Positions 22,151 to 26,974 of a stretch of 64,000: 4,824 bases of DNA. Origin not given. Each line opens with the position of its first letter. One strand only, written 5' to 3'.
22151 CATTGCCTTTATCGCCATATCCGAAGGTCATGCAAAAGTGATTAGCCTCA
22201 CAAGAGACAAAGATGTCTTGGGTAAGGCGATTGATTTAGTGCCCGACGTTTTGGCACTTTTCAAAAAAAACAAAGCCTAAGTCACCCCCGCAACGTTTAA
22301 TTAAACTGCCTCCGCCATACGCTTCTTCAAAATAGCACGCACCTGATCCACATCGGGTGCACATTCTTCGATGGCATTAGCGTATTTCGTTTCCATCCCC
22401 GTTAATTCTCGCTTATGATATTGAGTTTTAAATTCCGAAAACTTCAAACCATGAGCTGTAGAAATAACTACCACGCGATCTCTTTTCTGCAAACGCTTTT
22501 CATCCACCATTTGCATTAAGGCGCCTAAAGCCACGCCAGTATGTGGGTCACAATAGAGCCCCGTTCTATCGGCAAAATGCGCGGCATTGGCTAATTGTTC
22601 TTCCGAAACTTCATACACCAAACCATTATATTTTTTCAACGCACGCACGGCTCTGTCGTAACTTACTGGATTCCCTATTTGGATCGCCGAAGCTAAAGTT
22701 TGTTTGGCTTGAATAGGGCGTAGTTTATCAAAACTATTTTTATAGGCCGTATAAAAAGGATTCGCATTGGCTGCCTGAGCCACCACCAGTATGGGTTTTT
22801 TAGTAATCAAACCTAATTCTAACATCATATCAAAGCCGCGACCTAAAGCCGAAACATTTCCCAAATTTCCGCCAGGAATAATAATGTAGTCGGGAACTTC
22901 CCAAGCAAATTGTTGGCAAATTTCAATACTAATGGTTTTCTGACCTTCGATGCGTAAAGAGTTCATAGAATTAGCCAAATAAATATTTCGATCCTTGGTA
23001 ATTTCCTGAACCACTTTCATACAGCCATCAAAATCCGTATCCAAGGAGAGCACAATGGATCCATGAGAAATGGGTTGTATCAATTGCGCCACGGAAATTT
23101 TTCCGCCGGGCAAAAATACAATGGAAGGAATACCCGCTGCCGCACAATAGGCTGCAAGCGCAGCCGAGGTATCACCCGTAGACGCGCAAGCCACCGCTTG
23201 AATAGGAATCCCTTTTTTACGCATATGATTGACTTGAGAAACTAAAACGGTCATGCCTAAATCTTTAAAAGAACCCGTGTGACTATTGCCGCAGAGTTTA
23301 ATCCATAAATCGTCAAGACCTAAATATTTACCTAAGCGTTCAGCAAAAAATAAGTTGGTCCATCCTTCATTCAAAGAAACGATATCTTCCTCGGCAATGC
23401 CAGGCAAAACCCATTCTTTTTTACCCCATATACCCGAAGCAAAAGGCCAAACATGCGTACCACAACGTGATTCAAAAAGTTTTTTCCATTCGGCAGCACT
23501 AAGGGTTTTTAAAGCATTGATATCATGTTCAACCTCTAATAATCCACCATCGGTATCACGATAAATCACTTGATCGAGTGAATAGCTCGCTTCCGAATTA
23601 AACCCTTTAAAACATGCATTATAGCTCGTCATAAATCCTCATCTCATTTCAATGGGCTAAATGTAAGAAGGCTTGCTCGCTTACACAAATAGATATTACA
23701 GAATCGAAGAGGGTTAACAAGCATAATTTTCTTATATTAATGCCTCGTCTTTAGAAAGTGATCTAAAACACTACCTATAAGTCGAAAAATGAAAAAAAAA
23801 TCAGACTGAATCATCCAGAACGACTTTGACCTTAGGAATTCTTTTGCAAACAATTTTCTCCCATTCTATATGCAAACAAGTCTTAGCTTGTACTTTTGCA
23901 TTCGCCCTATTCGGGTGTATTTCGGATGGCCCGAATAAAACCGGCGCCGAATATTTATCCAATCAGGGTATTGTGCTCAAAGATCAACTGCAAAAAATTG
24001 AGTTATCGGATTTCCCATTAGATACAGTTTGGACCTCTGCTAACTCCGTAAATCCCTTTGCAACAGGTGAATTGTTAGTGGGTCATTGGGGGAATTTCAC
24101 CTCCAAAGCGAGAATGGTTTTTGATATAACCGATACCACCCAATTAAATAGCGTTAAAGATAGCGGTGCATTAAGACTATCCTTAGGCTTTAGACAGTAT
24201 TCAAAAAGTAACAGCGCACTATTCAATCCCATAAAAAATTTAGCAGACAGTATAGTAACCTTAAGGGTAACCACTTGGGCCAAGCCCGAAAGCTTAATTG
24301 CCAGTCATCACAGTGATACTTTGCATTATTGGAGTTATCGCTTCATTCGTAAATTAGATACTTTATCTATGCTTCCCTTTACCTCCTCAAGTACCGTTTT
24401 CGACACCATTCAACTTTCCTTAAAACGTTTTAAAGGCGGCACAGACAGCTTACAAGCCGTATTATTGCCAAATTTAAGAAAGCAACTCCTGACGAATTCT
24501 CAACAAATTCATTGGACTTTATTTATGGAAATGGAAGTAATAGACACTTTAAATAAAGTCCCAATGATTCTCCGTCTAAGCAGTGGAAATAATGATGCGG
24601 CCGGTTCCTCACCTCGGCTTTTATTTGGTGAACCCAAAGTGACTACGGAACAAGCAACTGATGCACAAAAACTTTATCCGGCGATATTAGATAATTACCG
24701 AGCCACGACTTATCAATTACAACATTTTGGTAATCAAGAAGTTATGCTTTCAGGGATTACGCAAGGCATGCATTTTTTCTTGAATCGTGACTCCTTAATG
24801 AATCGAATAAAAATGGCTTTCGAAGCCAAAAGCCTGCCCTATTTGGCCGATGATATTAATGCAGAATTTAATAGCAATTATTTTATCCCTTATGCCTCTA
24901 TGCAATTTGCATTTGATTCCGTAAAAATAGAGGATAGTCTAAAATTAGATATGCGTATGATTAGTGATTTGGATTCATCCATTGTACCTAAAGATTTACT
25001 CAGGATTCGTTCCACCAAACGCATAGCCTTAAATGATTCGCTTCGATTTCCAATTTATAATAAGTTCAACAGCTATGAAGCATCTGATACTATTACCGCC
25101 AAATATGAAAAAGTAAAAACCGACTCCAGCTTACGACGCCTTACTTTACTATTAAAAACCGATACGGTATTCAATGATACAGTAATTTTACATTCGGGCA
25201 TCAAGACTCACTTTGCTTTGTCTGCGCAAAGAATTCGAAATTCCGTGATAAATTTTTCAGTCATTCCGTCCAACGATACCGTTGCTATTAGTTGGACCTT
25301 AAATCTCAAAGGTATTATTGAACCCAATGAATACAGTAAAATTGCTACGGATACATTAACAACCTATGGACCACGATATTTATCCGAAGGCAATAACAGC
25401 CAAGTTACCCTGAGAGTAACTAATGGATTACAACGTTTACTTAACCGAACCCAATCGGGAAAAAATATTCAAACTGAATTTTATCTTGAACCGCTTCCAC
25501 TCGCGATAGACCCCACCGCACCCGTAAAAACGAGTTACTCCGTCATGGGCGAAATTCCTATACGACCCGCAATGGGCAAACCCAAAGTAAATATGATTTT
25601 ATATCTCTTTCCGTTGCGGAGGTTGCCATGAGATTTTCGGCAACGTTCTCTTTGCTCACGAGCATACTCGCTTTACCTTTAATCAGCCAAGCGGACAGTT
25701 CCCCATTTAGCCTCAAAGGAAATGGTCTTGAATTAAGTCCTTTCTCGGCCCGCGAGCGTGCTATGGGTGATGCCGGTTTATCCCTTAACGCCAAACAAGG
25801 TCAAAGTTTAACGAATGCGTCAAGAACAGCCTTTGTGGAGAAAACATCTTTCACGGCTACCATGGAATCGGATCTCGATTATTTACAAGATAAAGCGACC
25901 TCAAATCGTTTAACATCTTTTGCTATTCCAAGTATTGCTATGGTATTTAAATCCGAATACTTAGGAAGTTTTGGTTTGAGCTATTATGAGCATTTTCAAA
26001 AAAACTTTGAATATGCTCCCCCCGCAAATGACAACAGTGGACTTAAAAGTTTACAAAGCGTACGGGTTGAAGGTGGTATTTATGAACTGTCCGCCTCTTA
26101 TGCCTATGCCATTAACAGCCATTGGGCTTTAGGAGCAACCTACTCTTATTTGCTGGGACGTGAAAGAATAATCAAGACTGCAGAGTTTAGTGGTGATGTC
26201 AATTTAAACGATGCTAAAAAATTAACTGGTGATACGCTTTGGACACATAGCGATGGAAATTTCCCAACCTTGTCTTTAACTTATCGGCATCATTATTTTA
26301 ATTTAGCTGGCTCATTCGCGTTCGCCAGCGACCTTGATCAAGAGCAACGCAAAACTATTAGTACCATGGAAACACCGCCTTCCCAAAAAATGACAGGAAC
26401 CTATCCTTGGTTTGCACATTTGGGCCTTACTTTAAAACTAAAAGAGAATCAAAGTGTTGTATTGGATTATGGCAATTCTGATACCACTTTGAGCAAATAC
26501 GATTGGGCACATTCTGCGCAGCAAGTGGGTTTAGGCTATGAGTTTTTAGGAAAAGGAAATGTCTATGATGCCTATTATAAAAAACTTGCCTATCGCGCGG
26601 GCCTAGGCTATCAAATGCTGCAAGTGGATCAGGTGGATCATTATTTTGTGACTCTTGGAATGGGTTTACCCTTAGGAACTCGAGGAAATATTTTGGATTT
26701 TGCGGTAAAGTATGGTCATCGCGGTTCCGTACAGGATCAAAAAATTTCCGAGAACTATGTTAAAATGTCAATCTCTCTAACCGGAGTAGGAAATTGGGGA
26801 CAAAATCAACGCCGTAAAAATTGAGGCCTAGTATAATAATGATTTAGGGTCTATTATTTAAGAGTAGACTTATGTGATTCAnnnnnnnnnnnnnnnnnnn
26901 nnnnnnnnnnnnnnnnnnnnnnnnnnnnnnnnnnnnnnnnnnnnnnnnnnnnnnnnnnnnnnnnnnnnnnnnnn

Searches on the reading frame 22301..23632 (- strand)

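Call 10: search_protein_families(library=pfam, proteins=[window:22301-23632:-], max_evalue=0.00001)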
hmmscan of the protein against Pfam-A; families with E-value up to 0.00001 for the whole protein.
window:22301-23632:- (443 aa): 1 family
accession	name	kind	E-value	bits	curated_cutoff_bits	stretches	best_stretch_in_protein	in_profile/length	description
PF00291.31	PALP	-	2.7e-60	204.7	35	1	85-392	1-294/295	Pyridoxal-phosphate dependent enzyme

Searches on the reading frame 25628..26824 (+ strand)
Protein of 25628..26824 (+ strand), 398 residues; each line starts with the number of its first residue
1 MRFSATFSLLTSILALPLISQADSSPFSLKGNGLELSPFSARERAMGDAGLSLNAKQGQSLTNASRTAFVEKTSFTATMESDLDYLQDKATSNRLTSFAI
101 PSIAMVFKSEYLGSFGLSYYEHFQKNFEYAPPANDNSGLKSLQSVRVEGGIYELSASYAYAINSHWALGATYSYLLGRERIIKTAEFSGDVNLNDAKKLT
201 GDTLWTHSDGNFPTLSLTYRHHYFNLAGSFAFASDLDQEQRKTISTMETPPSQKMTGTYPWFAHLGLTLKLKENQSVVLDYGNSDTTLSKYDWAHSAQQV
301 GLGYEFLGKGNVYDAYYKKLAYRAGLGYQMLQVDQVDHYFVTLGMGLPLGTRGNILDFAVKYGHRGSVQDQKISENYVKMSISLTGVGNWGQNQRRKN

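Call 3: search_protein_families(library=pfam, proteins=[window:25628-26824:+], max_evalue=1)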
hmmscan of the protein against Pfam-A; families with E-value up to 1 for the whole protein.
window:25628-26824:+ (398 aa): 2 families
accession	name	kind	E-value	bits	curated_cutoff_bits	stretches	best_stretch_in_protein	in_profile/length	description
PF12124.13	bCoV_SUD_C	-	0.1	12.9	25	1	289-311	14-36/66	Betacoronavirus SUD-C domain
PF13505.12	OMP_b-brl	-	0.67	10.5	28.7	1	128-306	29-175/175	Outer membrane protein beta-barrel domain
